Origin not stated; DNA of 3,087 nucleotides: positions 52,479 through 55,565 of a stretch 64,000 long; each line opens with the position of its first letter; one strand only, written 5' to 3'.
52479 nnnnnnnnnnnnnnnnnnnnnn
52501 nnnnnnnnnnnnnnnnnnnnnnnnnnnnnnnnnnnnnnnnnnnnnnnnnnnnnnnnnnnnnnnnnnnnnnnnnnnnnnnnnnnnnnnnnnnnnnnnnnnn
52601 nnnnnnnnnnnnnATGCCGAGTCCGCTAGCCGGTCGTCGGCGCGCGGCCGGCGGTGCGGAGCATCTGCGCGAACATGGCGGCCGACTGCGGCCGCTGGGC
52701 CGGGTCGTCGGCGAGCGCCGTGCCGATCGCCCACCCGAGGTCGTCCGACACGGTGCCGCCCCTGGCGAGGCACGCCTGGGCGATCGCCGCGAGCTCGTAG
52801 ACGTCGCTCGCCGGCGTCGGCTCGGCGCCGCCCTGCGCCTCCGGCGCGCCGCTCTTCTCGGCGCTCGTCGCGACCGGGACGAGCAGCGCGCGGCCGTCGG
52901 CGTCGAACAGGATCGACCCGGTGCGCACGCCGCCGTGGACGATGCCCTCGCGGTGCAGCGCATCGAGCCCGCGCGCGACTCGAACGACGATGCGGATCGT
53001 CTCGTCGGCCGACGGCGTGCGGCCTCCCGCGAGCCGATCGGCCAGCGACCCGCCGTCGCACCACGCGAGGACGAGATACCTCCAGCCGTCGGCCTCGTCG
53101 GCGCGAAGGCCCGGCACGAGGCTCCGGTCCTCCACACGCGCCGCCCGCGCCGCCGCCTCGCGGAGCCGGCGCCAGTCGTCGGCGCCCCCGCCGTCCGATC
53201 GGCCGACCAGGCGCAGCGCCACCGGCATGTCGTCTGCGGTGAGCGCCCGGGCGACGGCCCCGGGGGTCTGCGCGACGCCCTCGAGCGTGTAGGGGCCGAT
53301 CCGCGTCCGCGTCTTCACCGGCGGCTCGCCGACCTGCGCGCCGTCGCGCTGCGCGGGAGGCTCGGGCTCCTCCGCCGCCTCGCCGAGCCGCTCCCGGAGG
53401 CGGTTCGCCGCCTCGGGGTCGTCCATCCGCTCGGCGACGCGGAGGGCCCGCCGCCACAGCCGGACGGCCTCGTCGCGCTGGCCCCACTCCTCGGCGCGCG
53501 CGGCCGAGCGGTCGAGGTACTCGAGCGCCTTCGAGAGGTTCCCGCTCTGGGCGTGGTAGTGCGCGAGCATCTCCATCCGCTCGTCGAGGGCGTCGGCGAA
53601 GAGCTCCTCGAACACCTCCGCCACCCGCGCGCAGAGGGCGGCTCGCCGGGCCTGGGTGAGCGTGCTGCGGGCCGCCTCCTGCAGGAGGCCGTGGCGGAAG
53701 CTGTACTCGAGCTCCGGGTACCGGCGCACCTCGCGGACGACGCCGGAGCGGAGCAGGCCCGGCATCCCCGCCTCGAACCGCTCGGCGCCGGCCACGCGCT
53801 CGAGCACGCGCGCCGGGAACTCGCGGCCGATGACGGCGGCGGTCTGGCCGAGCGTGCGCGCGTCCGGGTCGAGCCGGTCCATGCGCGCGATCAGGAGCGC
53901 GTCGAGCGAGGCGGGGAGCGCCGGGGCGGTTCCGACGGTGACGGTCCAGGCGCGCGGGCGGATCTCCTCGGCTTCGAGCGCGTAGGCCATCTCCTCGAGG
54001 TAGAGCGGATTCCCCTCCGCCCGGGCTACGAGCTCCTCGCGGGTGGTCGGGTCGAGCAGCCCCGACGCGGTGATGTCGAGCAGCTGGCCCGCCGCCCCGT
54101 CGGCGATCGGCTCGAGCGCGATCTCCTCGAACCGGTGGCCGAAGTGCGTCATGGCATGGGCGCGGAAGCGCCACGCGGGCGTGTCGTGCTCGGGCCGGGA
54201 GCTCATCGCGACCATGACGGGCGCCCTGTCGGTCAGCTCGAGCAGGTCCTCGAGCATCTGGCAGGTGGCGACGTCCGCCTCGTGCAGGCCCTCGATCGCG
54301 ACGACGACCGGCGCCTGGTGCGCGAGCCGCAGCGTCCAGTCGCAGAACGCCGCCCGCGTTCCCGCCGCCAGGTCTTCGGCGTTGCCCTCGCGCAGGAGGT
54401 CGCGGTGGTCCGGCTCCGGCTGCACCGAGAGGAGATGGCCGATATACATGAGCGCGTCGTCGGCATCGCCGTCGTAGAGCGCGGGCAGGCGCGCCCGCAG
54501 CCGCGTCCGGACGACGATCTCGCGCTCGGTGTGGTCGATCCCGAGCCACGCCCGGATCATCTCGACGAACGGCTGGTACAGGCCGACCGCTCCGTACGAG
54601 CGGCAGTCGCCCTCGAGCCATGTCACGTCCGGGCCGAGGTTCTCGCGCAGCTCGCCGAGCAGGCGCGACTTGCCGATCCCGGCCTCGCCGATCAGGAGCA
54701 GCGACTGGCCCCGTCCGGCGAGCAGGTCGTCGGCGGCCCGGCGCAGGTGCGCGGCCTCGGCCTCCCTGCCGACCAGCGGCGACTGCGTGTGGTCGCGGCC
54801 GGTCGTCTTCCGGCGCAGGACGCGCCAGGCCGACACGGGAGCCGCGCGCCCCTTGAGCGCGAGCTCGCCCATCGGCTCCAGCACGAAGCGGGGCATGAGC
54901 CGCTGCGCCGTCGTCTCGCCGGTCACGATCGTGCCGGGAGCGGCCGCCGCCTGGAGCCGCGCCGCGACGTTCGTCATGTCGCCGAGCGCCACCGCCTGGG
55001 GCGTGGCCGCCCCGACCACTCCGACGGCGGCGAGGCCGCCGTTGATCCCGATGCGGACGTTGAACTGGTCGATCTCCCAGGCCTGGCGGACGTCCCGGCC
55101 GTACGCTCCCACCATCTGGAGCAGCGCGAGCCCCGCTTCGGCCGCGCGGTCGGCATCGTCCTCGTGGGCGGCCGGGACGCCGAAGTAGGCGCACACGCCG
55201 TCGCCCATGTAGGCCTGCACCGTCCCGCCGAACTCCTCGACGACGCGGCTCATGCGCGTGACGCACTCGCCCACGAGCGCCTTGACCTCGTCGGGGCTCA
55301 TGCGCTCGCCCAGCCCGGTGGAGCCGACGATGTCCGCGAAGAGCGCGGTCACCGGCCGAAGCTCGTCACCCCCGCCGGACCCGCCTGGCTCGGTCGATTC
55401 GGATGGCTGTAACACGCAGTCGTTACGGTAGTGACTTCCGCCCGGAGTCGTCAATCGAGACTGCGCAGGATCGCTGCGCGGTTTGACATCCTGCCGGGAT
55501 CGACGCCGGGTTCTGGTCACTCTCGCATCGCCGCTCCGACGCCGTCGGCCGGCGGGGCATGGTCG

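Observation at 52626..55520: Cyclase - P-loop ATPase - TPR protein ending in a degenerate kinase domain, tail-to-tail with a real Ser/Thr kinase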

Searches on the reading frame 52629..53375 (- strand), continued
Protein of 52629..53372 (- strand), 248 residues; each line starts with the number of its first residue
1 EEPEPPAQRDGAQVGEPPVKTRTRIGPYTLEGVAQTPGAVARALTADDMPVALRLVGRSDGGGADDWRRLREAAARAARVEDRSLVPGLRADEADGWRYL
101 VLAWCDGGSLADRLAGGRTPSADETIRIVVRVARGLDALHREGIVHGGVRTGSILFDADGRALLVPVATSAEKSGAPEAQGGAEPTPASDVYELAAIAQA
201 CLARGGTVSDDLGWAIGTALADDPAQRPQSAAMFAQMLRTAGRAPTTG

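Call 50: search_protein_representatives(alignment_id=A2)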
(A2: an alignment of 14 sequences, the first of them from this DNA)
Query: 14 sequences, 236 profile positions. Proteins with E-value up to 0.001 (for the whole library): 712780; up to 1e-10: 298640; up to 1e-30: 1078. The best 150 are listed.
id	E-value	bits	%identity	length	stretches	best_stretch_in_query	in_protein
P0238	2.7e-99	347.6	-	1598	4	3-226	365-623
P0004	1.1e-90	319.3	-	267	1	2-235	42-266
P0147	9.9e-85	299.9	-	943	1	2-235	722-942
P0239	1.2e-80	286.6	-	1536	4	2-194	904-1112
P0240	2.8e-71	255.9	-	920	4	2-234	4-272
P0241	1.4e-70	253.6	-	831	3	29-189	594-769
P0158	1.5e-66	240.4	-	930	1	3-233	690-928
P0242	6.0e-65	235.1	-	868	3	2-229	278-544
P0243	1.4e-62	227.4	-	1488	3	4-224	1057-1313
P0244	2.9e-62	226.3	-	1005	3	18-219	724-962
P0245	3.3e-61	222.9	-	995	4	13-227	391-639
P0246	4.6e-61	222.4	-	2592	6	4-143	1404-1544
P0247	9.0e-61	221.5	-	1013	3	5-189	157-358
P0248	1.2e-60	221.0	-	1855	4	2-220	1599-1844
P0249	3.4e-60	219.6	-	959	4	27-231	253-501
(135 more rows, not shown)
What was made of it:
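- Tried and rejected: Representative-library search (call 50).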

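Call 60: search_protein_families(library=pfam, proteins=[L016:8779-9720:+, L016:9724-10551:+, L016:10248-11996:+, L016:11870-13483:-, L016:12277-13332:+, L016:8494-10266:-], max_evalue=0.001)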
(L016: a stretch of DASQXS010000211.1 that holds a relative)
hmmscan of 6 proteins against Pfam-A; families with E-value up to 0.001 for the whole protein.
L016:8779-9720:+ (313 aa): 4 families
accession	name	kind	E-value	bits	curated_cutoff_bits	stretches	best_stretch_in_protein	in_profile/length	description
PF08443.16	RimK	-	3.6e-10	40.2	21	1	100-261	2-171/188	RimK-like ATP-grasp domain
PF14397.11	ATPgrasp_ST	-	1.5e-06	28.1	31.4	0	88-157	8-82/278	Sugar-transfer associated ATP-grasp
PF02655.19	ATP-grasp_3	-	9.6e-05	23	23.2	1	101-254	3-154/160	ATP-grasp domain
PF05770.16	Ins134_P3_kin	-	0.00021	21.3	23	0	215-269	138-195/201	Inositol 1,3,4-trisphosphate 5/6-kinase ATP-grasp domain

L016:9724-10551:+ (275 aa): 2 families
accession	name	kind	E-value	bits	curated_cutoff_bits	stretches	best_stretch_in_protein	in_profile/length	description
PF05770.16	Ins134_P3_kin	-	1.6e-08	34.8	23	1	213-257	144-191/201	Inositol 1,3,4-trisphosphate 5/6-kinase ATP-grasp domain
PF08443.16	RimK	-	7.4e-07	29.4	21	1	120-256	37-174/188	RimK-like ATP-grasp domain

L016:10248-11996:+ (582 aa): 1 family
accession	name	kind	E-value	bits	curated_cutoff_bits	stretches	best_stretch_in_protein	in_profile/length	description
PF01636.29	APH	-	6.5e-12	46.2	23.2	1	288-492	22-214/239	Phosphotransferase enzyme family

L016:11870-13483:- (537 aa): 0 families

L016:12277-13332:+ (351 aa): 0 families

L016:8494-10266:- (590 aa): 0 families

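Call 78: find_encoding_contigs(protein=P0049, flank=8000, max_places=3)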
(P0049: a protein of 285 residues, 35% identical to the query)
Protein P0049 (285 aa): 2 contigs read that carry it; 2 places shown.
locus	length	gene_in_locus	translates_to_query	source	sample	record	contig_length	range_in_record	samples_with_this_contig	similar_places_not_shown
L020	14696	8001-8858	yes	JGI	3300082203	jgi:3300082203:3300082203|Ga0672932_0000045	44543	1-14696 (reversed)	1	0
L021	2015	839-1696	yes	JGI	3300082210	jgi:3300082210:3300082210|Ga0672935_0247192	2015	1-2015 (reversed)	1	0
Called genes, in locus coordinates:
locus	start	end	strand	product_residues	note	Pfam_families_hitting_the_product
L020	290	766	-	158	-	PF01668:SmpB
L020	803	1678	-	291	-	PF18075:FtsX_ECD, PF02687:FtsX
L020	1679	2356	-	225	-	PF00005:ABC_tran, PF13304:AAA_21 (faint)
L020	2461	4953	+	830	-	-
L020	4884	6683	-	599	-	PF04773:FecR, PF00801:PKD, PF18911:PKD_4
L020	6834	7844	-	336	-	PF03462:PCRF, PF00472:RF-1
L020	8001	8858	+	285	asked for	PF00069:Pkinase, PF03109:ABC1 (faint), PF07714:PK_Tyr_Ser-Thr, PF17667:Pkinase_fungal (weak)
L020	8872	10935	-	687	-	PF00211:Guanylate_cyc, PF13191:AAA_16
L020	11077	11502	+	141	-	-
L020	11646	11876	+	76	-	-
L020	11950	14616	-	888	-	PF07517:SecA_DEAD, PF01043:SecA_PP_bind, PF21090:P-loop_SecA, PF07516:SecA_SW, PF02810:SEC-C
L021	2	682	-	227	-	?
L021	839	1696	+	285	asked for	PF00069:Pkinase, PF03109:ABC1 (faint), PF07714:PK_Tyr_Ser-Thr, PF17667:Pkinase_fungal (weak)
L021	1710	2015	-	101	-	?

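Call 79: find_encoding_contigs(protein=P0012, flank=8000, max_places=3)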
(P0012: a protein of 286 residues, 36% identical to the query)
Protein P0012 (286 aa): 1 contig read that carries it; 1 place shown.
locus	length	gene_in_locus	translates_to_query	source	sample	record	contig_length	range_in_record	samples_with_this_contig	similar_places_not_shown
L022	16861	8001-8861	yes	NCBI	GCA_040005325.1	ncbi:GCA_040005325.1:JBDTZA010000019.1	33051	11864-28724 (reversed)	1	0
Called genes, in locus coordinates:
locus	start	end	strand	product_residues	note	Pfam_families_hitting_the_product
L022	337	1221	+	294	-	PF03446:NAD_binding_2, PF00393:6PGD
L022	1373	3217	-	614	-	PF19291:TREH_N, PF00723:Glyco_hydro_15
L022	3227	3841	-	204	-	-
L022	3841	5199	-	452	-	-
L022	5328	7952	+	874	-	PF00999:Na_H_Exchanger, PF00582:Usp (faint)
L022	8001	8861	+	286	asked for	PF00069:Pkinase, PF07714:PK_Tyr_Ser-Thr, PF01636:APH (faint), PF03109:ABC1 (weak)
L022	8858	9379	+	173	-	PF16697:Yop-YscD_cpl, PF00498:FHA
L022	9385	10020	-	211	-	PF16697:Yop-YscD_cpl, PF00498:FHA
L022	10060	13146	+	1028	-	PF00069:Pkinase, PF07714:PK_Tyr_Ser-Thr, PF25872:HTH_77, PF13374:TPR_10 (faint), PF13424:TPR_12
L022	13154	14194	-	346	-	PF03193:RsgA_GTPase, PF00005:ABC_tran (weak), PF01926:MMR_HSR1 (weak)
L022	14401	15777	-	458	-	PF07730:HisKA_3, PF02518:HATPase_c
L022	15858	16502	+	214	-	PF00072:Response_reg, PF00196:GerE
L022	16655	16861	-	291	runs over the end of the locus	PF00850:Hist_deacetyl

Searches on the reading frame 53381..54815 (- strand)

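Call 93: search_solved_structures(query=window:53381-54815:-, max_evalue=1)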
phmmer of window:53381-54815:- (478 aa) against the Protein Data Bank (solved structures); distinct sequences matched with E-value up to 1: 5.
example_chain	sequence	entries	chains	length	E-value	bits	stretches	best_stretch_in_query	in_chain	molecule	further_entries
9lnt_A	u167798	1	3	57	0.21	13.8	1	432-469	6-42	mAIT03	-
6uqe_A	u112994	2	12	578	0.43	12.8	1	12-75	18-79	ATP-dependent Clp protease ATP-binding subunit ClpA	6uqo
6w1z_A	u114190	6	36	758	0.58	12.4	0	12-75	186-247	ATP-dependent Clp protease ATP-binding subunit ClpA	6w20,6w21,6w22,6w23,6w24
1ksf_X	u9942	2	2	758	0.58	12.4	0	12-75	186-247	ATP-DEPENDENT CLP PROTEASE ATP-BINDING SUBUNIT CLPA | ClpA protein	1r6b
7uiv_A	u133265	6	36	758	0.58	12.4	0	12-75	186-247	ATP-dependent Clp protease ATP-binding subunit ClpA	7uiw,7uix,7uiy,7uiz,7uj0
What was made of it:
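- On STAND NTPase (Pfam AAA_16 type): The PDB sequence search of this region found nothing (call 93).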

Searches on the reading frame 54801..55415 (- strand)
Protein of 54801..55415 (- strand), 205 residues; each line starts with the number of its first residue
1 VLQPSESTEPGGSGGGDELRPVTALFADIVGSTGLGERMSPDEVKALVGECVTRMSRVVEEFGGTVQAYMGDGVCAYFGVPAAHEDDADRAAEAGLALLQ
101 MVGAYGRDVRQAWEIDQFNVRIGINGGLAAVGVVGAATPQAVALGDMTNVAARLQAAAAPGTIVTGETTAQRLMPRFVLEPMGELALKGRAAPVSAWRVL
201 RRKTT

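Call 44: search_solved_structures(query=window:54801-55415:-, max_evalue=0.001, show_alignments=3)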
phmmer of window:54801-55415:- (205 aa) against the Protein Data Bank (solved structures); distinct sequences matched with E-value up to 0.001: 57.
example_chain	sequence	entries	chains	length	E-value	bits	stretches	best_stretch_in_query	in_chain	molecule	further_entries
3r5g_A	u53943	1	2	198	4.9e-21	78.8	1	20-201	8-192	CyaB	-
2w01_A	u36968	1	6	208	3.4e-20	76.1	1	14-199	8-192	ADENYLATE CYCLASE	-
6fht_A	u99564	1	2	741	2e-19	73.5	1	10-199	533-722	Bacteriophytochrome,Adenylate cyclase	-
1wc0_A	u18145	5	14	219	4.1e-19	72.5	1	8-194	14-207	ADENYLATE CYCLASE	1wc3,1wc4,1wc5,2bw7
6sir_A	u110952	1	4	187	8.8e-19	71.4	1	17-201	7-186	Nucleotide cyclase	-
5oyh_A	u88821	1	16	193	1.7e-18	70.5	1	18-201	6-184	Nucleotide cyclase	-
1wc1_A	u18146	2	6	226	3.4e-18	69.5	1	18-194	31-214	ADENYLATE CYCLASE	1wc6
6ao9_A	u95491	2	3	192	1.8e-17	67.2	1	18-203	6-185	Bacterio-rhodopsin/guanylyl cyclase 1 fusion protein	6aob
6aoa_A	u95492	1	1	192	3.4e-17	66.2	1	18-203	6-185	Bacterio-rhodopsin/guanylyl cyclase 1 fusion protein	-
8buz_A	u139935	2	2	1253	4.5e-16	62.6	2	22-171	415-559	Adenylate cyclase type 8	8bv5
3et6_A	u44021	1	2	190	3.9e-14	56.3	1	20-191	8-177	Soluble guanylyl cyclase beta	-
8sl3_A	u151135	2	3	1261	1.2e-13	54.7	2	22-181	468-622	Adenylate cyclase type 5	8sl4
5o5k_A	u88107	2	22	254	1.8e-13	54.1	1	17-203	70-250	Adenylate cyclase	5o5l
9bcl_A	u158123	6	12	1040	1.9e-13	54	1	16-199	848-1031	Atrial natriuretic peptide receptor 1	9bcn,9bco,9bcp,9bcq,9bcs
9bcv_A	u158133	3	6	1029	2e-13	54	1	16-199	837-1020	Atrial natriuretic peptide receptor 1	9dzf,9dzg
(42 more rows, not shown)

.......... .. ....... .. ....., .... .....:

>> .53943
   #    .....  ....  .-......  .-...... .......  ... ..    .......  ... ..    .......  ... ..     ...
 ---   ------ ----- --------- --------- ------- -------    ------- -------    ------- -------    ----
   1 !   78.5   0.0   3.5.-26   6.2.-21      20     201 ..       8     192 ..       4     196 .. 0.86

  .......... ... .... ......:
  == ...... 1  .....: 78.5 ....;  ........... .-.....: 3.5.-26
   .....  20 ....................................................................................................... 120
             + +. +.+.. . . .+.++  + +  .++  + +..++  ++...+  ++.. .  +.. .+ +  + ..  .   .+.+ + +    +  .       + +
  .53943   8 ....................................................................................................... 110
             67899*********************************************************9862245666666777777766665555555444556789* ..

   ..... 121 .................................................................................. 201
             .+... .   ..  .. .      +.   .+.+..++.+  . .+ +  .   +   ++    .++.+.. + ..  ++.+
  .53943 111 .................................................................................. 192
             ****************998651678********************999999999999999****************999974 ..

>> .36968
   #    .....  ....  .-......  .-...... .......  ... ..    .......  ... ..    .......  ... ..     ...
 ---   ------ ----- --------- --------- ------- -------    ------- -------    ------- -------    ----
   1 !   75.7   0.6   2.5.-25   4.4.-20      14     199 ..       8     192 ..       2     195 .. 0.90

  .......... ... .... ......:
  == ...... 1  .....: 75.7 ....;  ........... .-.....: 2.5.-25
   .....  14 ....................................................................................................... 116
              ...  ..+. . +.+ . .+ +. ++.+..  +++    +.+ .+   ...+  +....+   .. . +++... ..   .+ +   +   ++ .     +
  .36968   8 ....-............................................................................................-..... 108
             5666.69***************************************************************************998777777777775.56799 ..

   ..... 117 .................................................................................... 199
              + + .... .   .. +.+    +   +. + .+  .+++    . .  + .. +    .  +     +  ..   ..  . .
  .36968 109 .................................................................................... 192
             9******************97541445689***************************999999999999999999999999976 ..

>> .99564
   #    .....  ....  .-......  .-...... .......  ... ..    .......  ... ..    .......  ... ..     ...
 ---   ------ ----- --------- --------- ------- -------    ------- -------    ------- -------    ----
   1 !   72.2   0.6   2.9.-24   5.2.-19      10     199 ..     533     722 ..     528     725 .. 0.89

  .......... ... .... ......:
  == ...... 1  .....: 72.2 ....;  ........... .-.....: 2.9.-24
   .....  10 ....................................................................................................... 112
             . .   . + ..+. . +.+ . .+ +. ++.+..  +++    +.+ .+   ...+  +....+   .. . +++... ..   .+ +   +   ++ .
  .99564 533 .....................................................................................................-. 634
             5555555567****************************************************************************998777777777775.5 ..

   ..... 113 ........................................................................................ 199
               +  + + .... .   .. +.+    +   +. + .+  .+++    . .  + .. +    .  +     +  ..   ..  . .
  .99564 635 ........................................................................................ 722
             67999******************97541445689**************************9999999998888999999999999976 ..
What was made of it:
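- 54843..55358 (-): Class III nucleotide cyclase catalytic domain (964-numbering 55-226). Both metal Asp are kept (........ 55317-55340; AYMGDG 55197-55214), as are the transition-state Asn and Arg (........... 54954-54986). The base-specifying positions are non-canonical (Gln-Ala in place of Lys; Val in place of Asp/Thr). Alignment to CyaB 3r5g and Cya2 2w01 (call 44).
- On Class III nucleotidyl cyclase (Pfam PF00211): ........, MGDG and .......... align to the CyaB catalytic residues (call 44).
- The cyclase's base-specifying residues are non-canonical (call 44).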
